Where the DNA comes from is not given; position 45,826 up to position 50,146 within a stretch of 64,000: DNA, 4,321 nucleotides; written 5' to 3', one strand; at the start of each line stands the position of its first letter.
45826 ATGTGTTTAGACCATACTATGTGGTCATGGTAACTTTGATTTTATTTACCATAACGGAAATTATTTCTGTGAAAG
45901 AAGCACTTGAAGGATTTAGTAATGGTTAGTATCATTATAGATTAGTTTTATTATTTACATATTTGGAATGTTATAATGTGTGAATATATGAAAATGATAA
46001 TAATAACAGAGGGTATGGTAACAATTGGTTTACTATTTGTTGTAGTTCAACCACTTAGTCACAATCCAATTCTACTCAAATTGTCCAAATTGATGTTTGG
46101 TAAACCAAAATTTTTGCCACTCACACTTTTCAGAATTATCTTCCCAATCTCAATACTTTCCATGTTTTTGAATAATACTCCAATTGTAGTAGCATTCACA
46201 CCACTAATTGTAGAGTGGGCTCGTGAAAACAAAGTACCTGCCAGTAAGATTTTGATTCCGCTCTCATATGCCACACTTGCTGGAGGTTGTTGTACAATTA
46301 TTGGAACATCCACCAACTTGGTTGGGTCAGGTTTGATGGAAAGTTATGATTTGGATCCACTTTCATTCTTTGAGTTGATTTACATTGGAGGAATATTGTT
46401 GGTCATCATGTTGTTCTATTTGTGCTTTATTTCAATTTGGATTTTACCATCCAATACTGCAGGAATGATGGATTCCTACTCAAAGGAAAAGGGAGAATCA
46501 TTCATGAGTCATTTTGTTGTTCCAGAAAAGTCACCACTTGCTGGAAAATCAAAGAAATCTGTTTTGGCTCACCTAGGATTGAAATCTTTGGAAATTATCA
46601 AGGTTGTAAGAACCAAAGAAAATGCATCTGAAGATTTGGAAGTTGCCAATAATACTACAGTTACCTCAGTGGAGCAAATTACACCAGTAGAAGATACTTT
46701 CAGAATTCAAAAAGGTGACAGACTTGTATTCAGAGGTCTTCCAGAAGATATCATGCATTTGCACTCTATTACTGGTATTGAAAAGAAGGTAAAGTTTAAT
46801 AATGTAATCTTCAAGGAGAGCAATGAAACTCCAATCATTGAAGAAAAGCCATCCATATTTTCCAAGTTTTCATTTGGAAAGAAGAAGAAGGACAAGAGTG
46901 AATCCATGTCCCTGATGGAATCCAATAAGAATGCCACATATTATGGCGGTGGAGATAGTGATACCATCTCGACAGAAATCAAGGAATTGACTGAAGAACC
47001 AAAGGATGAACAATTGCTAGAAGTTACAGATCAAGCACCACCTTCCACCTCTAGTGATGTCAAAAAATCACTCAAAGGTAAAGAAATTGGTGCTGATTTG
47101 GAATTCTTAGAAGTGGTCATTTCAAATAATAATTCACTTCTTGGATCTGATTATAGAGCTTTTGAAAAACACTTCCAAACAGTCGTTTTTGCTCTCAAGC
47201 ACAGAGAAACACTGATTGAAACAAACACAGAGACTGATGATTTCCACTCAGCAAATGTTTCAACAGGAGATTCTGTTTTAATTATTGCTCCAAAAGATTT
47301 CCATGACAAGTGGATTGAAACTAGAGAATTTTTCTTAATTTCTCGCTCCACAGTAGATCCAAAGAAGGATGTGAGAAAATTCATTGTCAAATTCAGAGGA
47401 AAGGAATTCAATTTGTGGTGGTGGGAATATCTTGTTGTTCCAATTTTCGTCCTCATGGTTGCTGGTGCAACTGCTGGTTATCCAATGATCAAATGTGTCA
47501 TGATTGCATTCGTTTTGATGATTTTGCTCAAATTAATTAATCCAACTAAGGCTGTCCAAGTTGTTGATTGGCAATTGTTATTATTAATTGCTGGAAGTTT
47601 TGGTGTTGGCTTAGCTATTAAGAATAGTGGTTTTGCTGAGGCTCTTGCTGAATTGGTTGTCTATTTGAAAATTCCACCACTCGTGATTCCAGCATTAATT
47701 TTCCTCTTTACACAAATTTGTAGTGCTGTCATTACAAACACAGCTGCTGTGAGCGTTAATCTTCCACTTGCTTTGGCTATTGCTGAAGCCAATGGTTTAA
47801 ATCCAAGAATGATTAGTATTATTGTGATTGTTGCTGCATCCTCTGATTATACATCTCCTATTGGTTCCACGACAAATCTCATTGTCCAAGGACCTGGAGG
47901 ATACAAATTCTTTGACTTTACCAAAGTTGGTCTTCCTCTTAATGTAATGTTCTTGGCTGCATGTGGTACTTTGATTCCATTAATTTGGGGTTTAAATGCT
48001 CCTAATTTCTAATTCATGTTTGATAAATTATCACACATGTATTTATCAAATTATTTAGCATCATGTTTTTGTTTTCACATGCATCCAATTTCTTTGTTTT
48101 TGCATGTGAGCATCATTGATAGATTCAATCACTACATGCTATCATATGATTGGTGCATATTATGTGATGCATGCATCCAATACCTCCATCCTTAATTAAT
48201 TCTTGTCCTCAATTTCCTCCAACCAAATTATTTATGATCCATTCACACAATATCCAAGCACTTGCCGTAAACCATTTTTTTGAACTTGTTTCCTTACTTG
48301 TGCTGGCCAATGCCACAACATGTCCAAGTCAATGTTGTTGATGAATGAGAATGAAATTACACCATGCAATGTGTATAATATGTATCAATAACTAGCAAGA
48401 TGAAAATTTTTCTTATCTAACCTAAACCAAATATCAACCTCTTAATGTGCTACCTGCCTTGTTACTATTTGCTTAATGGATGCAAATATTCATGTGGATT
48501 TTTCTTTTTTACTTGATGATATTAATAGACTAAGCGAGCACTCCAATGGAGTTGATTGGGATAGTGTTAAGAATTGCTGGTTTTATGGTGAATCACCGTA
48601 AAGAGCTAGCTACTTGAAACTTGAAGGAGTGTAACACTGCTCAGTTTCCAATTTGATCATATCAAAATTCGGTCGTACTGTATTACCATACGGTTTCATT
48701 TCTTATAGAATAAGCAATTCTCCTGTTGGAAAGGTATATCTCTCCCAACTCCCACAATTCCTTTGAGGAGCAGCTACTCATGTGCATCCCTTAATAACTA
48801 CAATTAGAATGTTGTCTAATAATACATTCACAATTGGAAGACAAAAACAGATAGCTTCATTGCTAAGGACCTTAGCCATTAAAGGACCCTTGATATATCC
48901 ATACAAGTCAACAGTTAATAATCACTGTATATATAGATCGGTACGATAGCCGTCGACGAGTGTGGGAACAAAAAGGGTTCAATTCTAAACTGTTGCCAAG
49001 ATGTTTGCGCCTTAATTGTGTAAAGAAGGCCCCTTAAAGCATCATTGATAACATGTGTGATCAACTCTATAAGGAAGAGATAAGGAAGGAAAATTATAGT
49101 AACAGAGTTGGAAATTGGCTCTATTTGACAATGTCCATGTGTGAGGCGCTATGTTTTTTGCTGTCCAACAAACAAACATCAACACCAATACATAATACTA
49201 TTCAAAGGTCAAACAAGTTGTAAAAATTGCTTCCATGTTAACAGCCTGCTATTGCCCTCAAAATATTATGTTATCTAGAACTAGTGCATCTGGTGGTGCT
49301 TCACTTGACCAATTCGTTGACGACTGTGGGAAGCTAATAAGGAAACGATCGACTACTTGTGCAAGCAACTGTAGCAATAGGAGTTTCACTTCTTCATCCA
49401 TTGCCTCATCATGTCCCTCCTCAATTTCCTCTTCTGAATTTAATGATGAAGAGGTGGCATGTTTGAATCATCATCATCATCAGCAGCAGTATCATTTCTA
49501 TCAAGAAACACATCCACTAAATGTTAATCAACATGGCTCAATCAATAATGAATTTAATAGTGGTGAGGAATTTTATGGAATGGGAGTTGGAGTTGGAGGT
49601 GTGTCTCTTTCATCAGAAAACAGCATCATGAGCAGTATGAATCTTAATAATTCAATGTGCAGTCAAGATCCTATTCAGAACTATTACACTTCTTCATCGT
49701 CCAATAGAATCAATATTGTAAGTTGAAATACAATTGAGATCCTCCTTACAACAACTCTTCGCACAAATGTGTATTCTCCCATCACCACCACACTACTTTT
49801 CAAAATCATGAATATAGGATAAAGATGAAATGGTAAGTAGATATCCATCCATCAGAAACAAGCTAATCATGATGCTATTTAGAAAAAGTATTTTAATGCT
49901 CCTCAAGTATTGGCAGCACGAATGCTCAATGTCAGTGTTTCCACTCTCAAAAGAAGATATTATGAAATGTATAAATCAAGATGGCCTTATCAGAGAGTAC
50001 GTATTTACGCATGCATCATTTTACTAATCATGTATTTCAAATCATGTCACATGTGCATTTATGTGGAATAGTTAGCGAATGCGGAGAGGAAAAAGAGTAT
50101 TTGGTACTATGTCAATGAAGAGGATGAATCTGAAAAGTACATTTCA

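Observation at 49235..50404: RWP-RK transcription factor hidden from the ORF track by a frame and intron layout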

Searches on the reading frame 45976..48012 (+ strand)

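Call 48: search_protein_families(library=pfam, proteins=[window:45976-48012:+], max_evalue=0.001)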
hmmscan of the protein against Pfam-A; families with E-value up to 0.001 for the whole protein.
window:45976-48012:+ (678 aa): 2 families
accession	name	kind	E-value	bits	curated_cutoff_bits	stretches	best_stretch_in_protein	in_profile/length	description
PF03600.22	CitMHS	-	6.1e-49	167.4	31.9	2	29-599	61-314/336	Citrate transporter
PF00939.25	Na_sulph_symp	-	4.5e-08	33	27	1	508-671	294-466/472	Sodium:sulfate symporter transmembrane region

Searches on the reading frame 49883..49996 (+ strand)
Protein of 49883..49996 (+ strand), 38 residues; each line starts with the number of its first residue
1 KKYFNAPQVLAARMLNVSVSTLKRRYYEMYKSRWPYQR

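Call 5: search_protein_families(library=pfam, proteins=[window:49883-49996:+], max_evalue=10)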
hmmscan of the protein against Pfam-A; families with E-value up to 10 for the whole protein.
seq(38 aa): 5 families
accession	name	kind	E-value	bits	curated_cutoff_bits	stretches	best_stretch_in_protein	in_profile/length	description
PF02042.20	RWP-RK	-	4.4e-09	36.5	29.3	1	1-37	8-44/49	RWP-RK domain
PF13542.12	HTH_Tnp_ISL3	-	0.049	13.6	27.4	1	11-26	32-47/51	Helix-turn-helix domain of transposase family ISL3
PF02954.25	HTH_8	-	0.055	13.6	22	1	10-25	23-38/42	Bacterial regulatory protein, Fis family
PF00376.29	MerR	-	0.11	12.8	28.2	1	11-28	5-20/38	MerR family regulatory protein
PF20432.4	Xre-like-HTH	-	0.16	12.7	25.8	1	11-25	29-43/63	Antitoxin Xre-like helix-turn-helix domain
